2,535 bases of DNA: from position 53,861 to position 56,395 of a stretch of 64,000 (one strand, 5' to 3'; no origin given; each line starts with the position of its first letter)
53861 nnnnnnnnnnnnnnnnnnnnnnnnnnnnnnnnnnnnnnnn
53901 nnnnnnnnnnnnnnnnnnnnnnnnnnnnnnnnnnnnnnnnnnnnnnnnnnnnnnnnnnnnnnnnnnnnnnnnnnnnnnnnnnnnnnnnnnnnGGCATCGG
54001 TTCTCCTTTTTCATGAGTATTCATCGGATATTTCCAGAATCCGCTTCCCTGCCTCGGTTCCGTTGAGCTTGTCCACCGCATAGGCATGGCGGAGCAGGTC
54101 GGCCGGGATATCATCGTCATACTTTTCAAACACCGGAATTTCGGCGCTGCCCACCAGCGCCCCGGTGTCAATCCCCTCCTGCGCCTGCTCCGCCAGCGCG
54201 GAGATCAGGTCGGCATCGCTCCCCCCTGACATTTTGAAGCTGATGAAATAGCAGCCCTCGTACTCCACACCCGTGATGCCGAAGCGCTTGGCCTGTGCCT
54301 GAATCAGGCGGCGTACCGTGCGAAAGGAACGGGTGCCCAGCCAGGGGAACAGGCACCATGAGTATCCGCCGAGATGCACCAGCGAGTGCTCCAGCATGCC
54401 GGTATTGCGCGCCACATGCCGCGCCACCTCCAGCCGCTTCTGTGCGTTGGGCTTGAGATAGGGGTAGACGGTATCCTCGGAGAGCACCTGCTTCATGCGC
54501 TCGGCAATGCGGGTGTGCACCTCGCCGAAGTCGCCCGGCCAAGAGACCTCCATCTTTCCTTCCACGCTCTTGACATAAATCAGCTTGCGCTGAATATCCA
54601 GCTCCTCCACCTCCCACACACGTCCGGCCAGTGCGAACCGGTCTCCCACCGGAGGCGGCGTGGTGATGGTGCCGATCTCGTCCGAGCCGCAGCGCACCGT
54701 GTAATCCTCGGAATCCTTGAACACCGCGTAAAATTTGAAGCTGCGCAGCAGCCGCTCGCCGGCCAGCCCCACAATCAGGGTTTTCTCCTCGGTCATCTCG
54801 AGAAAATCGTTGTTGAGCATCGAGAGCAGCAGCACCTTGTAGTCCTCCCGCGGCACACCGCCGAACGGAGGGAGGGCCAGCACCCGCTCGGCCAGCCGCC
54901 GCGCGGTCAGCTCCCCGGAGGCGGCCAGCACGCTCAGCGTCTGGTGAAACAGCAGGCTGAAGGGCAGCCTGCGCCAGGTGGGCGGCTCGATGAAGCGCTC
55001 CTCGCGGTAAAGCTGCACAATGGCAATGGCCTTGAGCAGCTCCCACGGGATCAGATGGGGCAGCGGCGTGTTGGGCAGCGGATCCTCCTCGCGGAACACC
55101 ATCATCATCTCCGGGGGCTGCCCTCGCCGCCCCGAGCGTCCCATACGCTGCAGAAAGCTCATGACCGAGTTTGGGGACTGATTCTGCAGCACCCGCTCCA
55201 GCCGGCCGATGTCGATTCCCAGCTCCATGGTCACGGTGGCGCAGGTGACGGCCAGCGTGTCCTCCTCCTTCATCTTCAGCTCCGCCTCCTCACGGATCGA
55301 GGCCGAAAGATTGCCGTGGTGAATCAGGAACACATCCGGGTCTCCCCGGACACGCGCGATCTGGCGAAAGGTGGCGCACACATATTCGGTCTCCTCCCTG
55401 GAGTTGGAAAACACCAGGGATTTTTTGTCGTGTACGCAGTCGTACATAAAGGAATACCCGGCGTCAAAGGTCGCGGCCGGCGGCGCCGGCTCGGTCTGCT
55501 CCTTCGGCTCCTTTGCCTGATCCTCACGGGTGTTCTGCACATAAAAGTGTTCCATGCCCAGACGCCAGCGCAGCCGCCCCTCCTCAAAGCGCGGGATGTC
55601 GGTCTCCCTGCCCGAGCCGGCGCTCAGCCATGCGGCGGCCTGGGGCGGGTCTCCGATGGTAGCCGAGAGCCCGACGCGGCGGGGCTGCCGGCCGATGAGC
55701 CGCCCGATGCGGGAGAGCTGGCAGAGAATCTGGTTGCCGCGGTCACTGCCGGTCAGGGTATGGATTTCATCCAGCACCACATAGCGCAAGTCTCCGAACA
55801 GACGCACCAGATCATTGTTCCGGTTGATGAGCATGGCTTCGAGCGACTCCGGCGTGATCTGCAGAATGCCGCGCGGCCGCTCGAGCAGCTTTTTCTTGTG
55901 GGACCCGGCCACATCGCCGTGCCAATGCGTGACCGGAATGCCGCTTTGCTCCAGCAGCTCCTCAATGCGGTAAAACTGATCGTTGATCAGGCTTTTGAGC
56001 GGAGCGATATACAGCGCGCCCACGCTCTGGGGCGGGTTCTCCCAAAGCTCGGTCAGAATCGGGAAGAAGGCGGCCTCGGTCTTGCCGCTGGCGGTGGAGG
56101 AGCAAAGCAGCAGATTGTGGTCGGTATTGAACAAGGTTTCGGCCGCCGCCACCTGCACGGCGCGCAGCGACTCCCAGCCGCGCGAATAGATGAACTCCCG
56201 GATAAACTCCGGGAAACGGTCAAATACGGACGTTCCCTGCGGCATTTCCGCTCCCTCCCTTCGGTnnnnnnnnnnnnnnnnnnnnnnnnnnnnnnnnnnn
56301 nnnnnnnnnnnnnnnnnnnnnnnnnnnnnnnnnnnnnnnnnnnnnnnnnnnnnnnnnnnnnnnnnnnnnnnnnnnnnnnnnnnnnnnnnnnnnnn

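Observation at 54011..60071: Insulated TerB-N/C + DUF2791 ATPase + Lhr-like helicase operon (Shango-type defence architecture) among housekeeping genes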

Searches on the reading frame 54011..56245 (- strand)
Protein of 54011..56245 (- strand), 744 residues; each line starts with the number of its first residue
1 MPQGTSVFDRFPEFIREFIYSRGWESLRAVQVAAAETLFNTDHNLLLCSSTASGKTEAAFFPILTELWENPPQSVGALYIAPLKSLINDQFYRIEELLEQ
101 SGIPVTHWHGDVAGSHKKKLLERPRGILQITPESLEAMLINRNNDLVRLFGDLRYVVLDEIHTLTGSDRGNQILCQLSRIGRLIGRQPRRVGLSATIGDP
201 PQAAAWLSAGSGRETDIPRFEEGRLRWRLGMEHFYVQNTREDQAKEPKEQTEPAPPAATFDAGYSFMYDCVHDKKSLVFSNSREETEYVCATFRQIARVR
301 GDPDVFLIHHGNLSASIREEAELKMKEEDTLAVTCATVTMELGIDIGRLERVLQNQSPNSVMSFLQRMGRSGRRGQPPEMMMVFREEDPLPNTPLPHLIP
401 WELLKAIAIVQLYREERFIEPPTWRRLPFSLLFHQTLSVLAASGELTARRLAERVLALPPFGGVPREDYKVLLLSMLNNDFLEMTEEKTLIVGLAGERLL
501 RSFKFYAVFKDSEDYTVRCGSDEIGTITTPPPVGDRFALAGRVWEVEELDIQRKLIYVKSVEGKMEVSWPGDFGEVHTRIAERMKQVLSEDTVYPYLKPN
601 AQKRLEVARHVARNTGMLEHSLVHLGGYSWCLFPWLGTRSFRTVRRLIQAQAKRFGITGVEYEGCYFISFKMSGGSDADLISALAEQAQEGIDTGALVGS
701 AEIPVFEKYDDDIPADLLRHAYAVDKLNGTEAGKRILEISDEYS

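Call 3: search_protein_families(library=pfam, proteins=[window:54011-56245:-], max_evalue=0.01)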
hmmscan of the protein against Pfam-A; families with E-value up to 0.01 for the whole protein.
window:54011-56245:- (744 aa): 3 families
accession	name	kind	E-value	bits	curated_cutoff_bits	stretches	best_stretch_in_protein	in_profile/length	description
PF00270.35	DEAD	-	7.5e-28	97.8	26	1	29-200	2-163/167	DEAD/DEAH box helicase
PF00271.37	Helicase_C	-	1.2e-13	51.7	23.5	1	272-375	14-110/110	Helicase conserved C-terminal domain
PF04851.21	ResIII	-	8.9e-06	26.1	22.5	1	27-197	4-162/164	Type III restriction enzyme, res subunit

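Call 4: search_protein_families(library=padloc, proteins=[window:54011-56245:-], max_evalue=0.01)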
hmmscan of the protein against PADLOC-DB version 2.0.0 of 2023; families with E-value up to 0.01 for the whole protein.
window:54011-56245:- (744 aa): 56 families (the best 25 are shown)
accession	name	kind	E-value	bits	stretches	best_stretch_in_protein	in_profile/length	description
PDLC03960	SngC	-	3.4e-242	804.2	1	7-729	5-710/720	-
PDLC02503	BrxHI|BrxHII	-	8.8e-124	412.3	1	7-652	4-613/698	BrxHI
PDLC02501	BrxHI|BrxHII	-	1.8e-75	252.7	2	6-213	2-211/925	BrxHI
PDLC02897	DpdJ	-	5.2e-29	98.7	1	41-374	113-451/1570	DpdJ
PDLC00037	DruE3|DruE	-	7.6e-25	84.9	2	320-390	1047-1116/2055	SNF2 family N-terminal domain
PDLC00036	DruE3|DruE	-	7.2e-22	74.4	2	31-200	97-288/2023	SNF2 family N-terminal domain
PDLC00035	DruE3|DruE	-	3.2e-21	72.8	2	30-207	106-309/1460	SNF2 family N-terminal domain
PDLC02896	DpdJ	-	9.6e-20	67.9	3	119-207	331-422/1487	DpdJ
PDLC03928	PsyrT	-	7.7e-16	55.5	2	309-388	271-349/689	-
PDLC00013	DruE1|DruE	-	8.6e-14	48.4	2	328-376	1080-1128/1776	SNF2 family N-terminal domain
PDLC00014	DruE2|DruE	-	1.1e-13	47.6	1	320-377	1192-1246/1928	SNF2 family N-terminal domain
PDLC02864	DpdF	-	1.2e-13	48.7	1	275-388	236-342/610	DpdF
PDLC00192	HamB1|HamB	-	1.5e-13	47.3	1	30-210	272-447/1104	DEAD-box helicase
PDLC00015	DruE2|DruE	-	2.1e-13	46.9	1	322-378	1165-1218/1887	SNF2 family N-terminal domain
PDLC02893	DpdJ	-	7.1e-13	45.4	2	332-386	593-648/876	DpdJ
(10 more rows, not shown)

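Call 17: find_encoding_contigs(protein=window:54011-56245:-, flank=10000, max_places=10)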
Protein window:54011-56245:- (744 aa): 6 contigs read that carry it; 4 places shown.
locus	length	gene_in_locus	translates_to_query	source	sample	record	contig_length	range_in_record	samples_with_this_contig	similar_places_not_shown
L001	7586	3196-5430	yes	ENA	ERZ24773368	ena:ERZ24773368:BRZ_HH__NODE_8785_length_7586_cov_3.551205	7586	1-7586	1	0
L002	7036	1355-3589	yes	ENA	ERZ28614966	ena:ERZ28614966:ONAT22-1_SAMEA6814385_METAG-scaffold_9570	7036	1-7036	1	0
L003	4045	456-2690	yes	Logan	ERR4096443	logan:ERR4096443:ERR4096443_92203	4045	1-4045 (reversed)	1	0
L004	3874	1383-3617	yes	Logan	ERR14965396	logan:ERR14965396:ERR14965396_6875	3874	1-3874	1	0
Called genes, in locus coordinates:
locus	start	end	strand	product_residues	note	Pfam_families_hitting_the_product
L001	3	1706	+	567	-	?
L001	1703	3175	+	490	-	PF10923:BrxC_BrxD, PF13191:AAA_16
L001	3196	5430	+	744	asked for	PF00270:DEAD, PF04851:ResIII (weak), PF00271:Helicase_C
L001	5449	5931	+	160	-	PF04073:tRNA_edit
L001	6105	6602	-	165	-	PF00588:SpoU_methylase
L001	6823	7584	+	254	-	?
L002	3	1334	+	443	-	?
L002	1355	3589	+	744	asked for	PF00270:DEAD, PF04851:ResIII (weak), PF00271:Helicase_C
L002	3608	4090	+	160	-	PF04073:tRNA_edit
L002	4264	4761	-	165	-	PF00588:SpoU_methylase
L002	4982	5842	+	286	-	-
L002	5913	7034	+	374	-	?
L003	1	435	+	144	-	?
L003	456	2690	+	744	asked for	PF00270:DEAD, PF04851:ResIII (weak), PF00271:Helicase_C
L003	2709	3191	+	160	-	PF04073:tRNA_edit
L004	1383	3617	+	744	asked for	PF00270:DEAD, PF04851:ResIII (weak), PF00271:Helicase_C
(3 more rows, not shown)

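Call 26: find_related_loci(query=window:54011-56245:-, collection=metagenome_contigs, flank=10000)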
Query window:54011-56245:- (744 aa) in metagenome_contigs; peptide patterns used: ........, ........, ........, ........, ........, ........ (x = any residue, [..] = any of these).
248 stretches matched a pattern; 203 encode a relative of the query (tblastn E <= 1e-3); the best 80 are kept; 80 distinct loci.
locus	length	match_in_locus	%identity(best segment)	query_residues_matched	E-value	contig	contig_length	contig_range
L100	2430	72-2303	100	1-744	0e+0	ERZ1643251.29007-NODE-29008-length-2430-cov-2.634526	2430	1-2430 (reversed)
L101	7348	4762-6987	82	3-743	0e+0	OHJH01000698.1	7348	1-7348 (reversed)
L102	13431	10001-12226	83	3-743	0e+0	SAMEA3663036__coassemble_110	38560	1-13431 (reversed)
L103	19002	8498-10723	82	3-743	0e+0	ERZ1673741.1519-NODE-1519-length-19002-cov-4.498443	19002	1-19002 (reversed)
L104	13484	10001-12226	82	3-743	0e+0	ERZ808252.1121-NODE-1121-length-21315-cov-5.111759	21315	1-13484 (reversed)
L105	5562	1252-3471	81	5-743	0e+0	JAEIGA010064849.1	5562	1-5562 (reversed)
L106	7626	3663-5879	82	5-742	0e+0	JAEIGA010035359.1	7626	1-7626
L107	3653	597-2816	80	5-744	0e+0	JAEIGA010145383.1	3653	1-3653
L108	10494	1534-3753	81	3-742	0e+0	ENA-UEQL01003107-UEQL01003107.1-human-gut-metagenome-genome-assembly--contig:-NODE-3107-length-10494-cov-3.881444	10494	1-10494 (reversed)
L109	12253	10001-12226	75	1-743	0e+0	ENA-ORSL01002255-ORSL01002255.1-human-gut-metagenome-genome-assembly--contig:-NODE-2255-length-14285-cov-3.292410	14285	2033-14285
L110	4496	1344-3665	74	1-743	0e+0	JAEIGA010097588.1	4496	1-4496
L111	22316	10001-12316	72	7-743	0e+0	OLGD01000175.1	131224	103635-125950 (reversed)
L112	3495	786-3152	71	1-743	0e+0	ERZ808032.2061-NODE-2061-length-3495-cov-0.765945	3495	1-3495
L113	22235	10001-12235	74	1-743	0e+0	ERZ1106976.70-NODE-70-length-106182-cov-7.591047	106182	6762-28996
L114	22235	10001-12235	74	1-743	0e+0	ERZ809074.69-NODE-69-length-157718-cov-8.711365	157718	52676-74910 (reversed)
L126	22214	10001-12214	74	7-744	0e+0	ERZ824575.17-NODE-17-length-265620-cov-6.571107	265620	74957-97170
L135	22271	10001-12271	70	6-742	0e+0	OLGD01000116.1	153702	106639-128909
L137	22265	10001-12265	70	6-740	0e+0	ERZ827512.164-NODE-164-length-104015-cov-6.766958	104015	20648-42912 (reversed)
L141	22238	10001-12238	68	7-744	0e+0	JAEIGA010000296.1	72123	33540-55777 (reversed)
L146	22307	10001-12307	66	7-743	0e+0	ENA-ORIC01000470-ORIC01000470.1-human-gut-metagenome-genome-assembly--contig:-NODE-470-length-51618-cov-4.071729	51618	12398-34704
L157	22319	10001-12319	64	7-743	0e+0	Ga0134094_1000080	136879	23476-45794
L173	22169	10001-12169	60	4-731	0e+0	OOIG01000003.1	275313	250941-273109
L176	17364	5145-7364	81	5-743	0e+0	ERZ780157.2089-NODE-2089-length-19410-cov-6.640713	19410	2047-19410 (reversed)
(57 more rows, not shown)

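Call 28: search_solved_structures(query=window:54011-56245:-, max_evalue=0.00001)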
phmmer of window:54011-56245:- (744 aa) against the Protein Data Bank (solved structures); distinct sequences matched with E-value up to 0.00001: 44.
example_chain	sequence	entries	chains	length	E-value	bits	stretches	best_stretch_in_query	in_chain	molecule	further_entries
6znp_A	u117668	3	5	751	4.4e-28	100.9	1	12-384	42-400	Uncharacterized ATP-dependent helicase YprA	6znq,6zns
5v9x_A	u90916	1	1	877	7.3e-27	96.9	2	8-209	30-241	ATP-dependent DNA helicase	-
7lhl_A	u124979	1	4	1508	3.6e-26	94.6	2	8-209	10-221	ATP-dependent DNA helicase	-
8alz_B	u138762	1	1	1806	6e-26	93.9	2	21-206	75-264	Activating signal cointegrator 1 complex subunit 3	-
6qv3_A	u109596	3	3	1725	3.8e-23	84.6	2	24-207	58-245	Pre-mRNA splicing helicase-like protein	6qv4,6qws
5m59_A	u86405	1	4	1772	4e-23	84.5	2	24-207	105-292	Pre-mRNA splicing helicase-like protein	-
4f92_B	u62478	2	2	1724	1.3e-20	76.2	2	22-211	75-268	U5 small nuclear ribonucleoprotein 200 kDa helicase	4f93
6qdv_B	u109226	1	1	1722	1.3e-20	76.2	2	22-211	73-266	U5 small nuclear ribonucleoprotein 200 kDa helicase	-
4f91_B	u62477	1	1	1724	1.3e-20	76.2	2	22-211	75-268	U5 small nuclear ribonucleoprotein 200 kDa helicase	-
5urj_A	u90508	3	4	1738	1.4e-20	76.2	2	22-211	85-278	U5 small nuclear ribonucleoprotein 200 kDa helicase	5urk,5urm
4kit_B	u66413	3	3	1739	1.4e-20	76.2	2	22-211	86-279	U5 small nuclear ribonucleoprotein 200 kDa helicase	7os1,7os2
6s8q_B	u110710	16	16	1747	1.4e-20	76.1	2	22-211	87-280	U5 small nuclear ribonucleoprotein 200 kDa helicase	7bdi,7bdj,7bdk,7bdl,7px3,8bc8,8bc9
6s9i_B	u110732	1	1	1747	1.6e-20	75.9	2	22-211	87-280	U5 small nuclear ribonucleoprotein 200 kDa helicase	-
6s8o_B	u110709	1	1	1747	2.1e-20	75.5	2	22-211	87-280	U5 small nuclear ribonucleoprotein 200 kDa helicase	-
3jcr_C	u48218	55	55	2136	2.4e-20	75.3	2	22-211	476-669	hBrr2 | U5 small nuclear ribonucleoprotein 200 kDa helicase | Brr2, U5 small nuclear ribonucleoprotein 200 kDa helicase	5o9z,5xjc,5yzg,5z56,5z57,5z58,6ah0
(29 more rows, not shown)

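Call 32: search_protein_families(library=pfam, proteins=[L102:3208-4680:-, L102:4694-5425:-, L102:5584-6756:+, L102:12180-13079:+, L103:2178-3494:-, L103:3599-4282:-, L103:10778-11674:-, L103:11752-13032:-, L176:532-1782:+, L176:9778-11007:+], max_evalue=0.001)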
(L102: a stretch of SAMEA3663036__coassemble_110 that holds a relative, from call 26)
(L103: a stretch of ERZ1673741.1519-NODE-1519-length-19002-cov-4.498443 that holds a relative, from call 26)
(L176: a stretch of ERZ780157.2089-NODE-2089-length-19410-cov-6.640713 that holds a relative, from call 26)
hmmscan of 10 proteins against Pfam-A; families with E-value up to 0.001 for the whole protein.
L102:3208-4680:- (490 aa): 3 families
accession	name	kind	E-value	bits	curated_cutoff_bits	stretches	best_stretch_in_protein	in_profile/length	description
PF02518.31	HATPase_c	-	4.2e-25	88.8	26.4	1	373-483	2-109/111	Histidine kinase-, DNA gyrase B-, and HSP90-like ATPase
PF00512.31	HisKA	-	1.2e-21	77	26.9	1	261-326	2-66/66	His Kinase A (phospho-acceptor) domain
PF00672.30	HAMP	-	1.1e-13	51.8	25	1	203-255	2-52/53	HAMP domain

L102:4694-5425:- (243 aa): 2 families
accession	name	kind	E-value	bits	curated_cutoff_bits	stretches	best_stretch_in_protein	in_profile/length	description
PF00072.30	Response_reg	-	1.3e-31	109.5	30.2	1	19-128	1-111/111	Response regulator receiver domain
PF00486.34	Trans_reg_C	-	9.1e-27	93.4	26.2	1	164-239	1-77/77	Transcriptional regulatory protein, C terminal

L102:5584-6756:+ (390 aa): 3 families
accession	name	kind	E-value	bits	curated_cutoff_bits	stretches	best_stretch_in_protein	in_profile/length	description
PF06071.19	YchF-GTPase_C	-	3e-38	130.2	27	1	306-389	1-84/84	Protein of unknown function (DUF933)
PF01926.29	MMR_HSR1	-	8.9e-24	84.2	21.9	1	29-142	2-95/113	50S ribosome-binding GTPase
PF02421.24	FeoB_N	-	6.7e-09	35.9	27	1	29-74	3-48/156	Ferrous iron transport protein B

L102:12180-13079:+ (299 aa): 1 family
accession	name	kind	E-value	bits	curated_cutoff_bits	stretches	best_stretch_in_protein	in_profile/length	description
PF01261.30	AP_endonuc_2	-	5.3e-27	95.5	31.1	1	44-267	4-234/249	Xylose isomerase-like TIM barrel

L103:2178-3494:- (438 aa): 1 family
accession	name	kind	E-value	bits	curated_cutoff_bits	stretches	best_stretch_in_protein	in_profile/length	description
PF01041.23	DegT_DnrJ_EryC1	-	1.4e-68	232.2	19.8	1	34-433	3-359/360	DegT/DnrJ/EryC1/StrS aminotransferase family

L103:3599-4282:- (227 aa): 5 families
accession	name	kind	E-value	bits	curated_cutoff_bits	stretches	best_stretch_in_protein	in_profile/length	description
PF18765.7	Polbeta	-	1.3e-13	51.4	26.9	1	142-225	6-91/93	Polymerase beta, Nucleotidyltransferase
PF01909.29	NTP_transf_2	-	2.6e-08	34.6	21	1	136-199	5-72/93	Nucleotidyltransferase domain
PF01381.28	HTH_3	-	2.6e-07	31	23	1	70-103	1-34/55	Helix-turn-helix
PF12844.13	HTH_19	-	0.00028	21.2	30.2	1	70-110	4-41/64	Helix-turn-helix domain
PF13560.12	HTH_31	-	0.00041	21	27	1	69-123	5-57/64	Helix-turn-helix domain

L103:10778-11674:- (298 aa): 1 family
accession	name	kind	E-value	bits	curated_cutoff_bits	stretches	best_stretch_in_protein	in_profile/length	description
PF01261.30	AP_endonuc_2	-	9.6e-21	75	31.1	1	27-278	2-233/249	Xylose isomerase-like TIM barrel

L103:11752-13032:- (426 aa): 5 families
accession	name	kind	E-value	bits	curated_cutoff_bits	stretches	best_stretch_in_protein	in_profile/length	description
PF01018.28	GTP1_OBG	-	1.4e-58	197.3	27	1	3-158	1-155/155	GTP1/OBG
PF09269.16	DUF1967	-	2e-23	82.7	27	1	358-424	2-70/70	Domain of unknown function (DUF1967)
PF01926.29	MMR_HSR1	-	4.4e-23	82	21.9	1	161-284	1-113/113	50S ribosome-binding GTPase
PF02421.24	FeoB_N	-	5.6e-06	26.4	27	1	162-217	3-57/156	Ferrous iron transport protein B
PF00071.28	Ras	-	3.8e-05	23.8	21.6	0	258-329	89-158/162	Ras family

L176:532-1782:+ (416 aa): 0 families

L176:9778-11007:+ (409 aa): 3 families
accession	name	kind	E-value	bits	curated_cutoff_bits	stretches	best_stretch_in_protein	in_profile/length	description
PF01979.26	Amidohydro_1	-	1.8e-23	83.8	25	1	45-359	1-305/345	Amidohydrolase family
PF12890.13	DHOase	-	7.5e-21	75.2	21.2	1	45-231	3-142/142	Dihydro-orotase-like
PF19799.5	DUF6282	-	2e-05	24.8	26.8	0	211-260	133-184/196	Family of unknown function (DUF6282)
